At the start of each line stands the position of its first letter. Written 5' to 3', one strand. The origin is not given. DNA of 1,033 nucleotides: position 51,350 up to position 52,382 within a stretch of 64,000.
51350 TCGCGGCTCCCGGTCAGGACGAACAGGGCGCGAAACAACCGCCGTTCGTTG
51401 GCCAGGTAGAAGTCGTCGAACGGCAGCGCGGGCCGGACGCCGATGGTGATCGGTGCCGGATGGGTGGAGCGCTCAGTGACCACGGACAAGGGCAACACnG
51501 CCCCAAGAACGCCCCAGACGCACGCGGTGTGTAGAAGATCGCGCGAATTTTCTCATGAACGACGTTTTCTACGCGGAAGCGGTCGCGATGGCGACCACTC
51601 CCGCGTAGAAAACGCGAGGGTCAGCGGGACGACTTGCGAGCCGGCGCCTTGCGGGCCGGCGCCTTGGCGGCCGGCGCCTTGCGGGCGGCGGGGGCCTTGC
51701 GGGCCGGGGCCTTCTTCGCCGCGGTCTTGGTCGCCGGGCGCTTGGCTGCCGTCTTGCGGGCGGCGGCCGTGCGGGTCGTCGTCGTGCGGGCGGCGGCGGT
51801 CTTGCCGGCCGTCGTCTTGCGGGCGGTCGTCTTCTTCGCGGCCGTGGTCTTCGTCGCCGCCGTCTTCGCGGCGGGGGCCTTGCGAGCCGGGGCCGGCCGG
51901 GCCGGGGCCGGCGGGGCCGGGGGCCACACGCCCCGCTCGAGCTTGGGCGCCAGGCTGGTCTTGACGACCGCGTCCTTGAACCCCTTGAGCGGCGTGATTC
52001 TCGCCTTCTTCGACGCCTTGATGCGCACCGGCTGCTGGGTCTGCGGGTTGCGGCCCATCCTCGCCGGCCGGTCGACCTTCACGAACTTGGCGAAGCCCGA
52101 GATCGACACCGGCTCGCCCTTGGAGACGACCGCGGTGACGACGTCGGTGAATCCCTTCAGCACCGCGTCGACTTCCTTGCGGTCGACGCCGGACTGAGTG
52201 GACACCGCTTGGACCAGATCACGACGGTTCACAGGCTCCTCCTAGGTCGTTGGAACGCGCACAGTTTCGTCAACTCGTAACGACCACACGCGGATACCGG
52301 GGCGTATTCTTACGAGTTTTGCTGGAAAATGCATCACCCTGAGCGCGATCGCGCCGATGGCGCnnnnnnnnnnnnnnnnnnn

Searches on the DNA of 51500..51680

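Call 64: search_rna_families(source=window, start=51500, end=51680, threshold=evalue, max_evalue=10)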
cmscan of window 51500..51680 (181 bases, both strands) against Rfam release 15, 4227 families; matches with E-value up to 10: 30.
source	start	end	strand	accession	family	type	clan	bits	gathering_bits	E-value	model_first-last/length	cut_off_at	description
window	51548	51630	+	RF03585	mir-3938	Gene; miRNA;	-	27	94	0.00081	1-88/88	no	mir-3938 microRNA precursor family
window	51562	51680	+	RF02226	sX7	Gene; sRNA;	-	23.4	55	0.0076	1-95/95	no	Xanthomonas sRNA sX7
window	51560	51616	-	RF03878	mir-B6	Gene; miRNA;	-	21.8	89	0.69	1-83/83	no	mir-B6 microRNA precursor family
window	51569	51608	-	RF04076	mir-H11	Gene; miRNA;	-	20.7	70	0.14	1-72/72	no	mir-H11 microRNA precursor family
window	51562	51615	-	RF04104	MIR918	Gene; miRNA;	-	18.6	268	0.19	107-159/265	no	MIR918 microRNA precursor family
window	51563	51614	+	RF00718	mir-431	Gene; miRNA;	-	18.3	70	0.77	1-86/86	no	mir-431 microRNA precursor family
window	51568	51609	-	RF00961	mir-581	Gene; miRNA;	-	18.1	100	0.32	1-89/89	no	mir-581 microRNA precursor family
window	51560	51616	-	RF03937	mir-9456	Gene; miRNA;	-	17.9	80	0.36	1-68/68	no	mir-9456 microRNA precursor family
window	51565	51612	-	RF03294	mir-H3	Gene; miRNA;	-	17.8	70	2.3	1-81/81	no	mir-H3 microRNA precursor family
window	51565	51674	-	RF00435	ROSE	Cis-reg; thermoregulator;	-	17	45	1.7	1-94/94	no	Repression of heat shock gene expression (ROSE) element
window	51563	51614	-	RF01920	mir-764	Gene; miRNA;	-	16.5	82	0.67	1-85/85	no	mir-764 microRNA precursor family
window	51558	51619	-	RF03443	mir-2131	Gene; miRNA;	-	15.8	92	1.4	1-89/89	no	mir-2131 microRNA precursor family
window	51552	51604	+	RF02918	MDR-NUDIX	Cis-reg;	-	15.6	54.9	0.75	1-59/59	no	MDR-NUDIX RNA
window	51569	51607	-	RF03579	mir-2058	Gene; miRNA;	-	15.4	90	2.2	1-72/72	no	mir-2058 microRNA precursor family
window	51570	51606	-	RF04057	MIR1432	Gene; miRNA;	-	15.4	90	2.4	1-89/89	no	MIR1432 microRNA precursor family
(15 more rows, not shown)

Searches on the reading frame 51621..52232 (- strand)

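Call 12: search_protein_families(library=pfam, proteins=[window:51621-52232:-])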
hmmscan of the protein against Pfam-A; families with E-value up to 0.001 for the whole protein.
window:51621-52232:- (203 aa): 3 families
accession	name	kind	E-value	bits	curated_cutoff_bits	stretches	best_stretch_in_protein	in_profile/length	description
PF00216.26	Bac_DNA_binding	-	5.8e-24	84.6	22.4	1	1-89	1-89/90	Bacterial DNA-binding protein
PF07382.16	HC2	-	1.8e-07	31.9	40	1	114-200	33-124/194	Histone H1-like nucleoprotein HC2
PF18291.6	HU-HIG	-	0.00022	21.7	26.2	1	2-50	33-81/125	HU domain fused to wHTH, Ig, or Glycine-rich motif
